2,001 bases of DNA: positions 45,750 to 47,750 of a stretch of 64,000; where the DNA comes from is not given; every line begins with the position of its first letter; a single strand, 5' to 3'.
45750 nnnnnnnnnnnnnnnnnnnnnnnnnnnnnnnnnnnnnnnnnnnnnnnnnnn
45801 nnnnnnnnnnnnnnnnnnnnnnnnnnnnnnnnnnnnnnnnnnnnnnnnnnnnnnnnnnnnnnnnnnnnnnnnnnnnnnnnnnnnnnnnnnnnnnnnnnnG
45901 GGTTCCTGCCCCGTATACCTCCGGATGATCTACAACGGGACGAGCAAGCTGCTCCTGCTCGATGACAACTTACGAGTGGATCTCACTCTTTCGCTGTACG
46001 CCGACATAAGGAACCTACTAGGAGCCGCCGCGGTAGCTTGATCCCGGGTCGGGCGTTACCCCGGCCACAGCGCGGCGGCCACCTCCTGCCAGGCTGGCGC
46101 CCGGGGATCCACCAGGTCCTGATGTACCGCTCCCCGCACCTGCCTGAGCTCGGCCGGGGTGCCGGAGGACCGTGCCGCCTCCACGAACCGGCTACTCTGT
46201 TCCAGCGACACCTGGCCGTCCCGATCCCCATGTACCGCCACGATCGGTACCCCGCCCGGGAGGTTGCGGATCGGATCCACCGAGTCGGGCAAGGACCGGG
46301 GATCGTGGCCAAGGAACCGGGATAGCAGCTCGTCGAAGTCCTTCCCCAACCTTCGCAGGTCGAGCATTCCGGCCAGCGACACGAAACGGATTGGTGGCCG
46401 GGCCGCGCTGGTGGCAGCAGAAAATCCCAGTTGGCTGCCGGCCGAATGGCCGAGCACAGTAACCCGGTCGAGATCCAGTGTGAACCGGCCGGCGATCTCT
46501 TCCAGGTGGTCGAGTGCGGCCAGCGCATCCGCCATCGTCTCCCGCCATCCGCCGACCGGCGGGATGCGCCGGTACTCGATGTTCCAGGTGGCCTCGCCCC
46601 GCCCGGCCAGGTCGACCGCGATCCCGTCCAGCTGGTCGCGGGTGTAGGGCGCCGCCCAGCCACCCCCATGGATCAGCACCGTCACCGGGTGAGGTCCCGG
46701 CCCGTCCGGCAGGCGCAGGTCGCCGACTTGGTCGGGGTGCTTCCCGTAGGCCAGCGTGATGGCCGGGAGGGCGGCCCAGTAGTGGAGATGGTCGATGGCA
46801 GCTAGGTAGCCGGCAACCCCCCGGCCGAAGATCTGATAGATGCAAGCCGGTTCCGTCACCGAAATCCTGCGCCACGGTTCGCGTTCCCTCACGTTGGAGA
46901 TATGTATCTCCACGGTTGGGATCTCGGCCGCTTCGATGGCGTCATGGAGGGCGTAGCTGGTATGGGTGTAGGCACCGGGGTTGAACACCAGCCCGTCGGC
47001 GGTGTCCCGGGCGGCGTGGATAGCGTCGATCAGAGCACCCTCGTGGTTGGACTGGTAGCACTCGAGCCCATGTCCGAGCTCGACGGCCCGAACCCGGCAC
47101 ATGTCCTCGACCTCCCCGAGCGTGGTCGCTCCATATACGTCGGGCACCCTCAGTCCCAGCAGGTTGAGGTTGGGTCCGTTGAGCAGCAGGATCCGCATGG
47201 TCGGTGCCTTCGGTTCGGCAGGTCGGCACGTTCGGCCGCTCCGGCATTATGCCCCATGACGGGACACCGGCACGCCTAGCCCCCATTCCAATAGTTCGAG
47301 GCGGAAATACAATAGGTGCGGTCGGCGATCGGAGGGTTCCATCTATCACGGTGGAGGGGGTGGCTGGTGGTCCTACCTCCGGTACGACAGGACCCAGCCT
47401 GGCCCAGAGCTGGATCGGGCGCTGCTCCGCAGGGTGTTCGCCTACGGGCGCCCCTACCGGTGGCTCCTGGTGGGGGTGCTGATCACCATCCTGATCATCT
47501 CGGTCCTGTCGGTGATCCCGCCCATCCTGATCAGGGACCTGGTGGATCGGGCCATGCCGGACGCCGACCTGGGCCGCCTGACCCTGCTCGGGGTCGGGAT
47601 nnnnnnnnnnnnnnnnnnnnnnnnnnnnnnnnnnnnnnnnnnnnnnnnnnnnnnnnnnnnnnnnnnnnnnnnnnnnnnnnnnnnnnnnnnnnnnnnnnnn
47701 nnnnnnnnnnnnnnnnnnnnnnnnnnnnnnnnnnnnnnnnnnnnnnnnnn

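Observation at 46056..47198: Type II dehydroquinase (AroQ) fused to an alpha/beta-hydrolase domain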

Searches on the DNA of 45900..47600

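Call 82: search_rna_families(source=window, start=45900, end=47600, threshold=evalue, max_evalue=1)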
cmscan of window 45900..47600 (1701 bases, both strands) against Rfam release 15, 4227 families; matches with E-value up to 1: 1.
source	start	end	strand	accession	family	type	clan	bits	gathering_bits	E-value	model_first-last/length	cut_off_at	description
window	46656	46684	-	RF00523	Prion_pknot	Cis-reg;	-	22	39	0.33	1-40/40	no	Prion pseudoknot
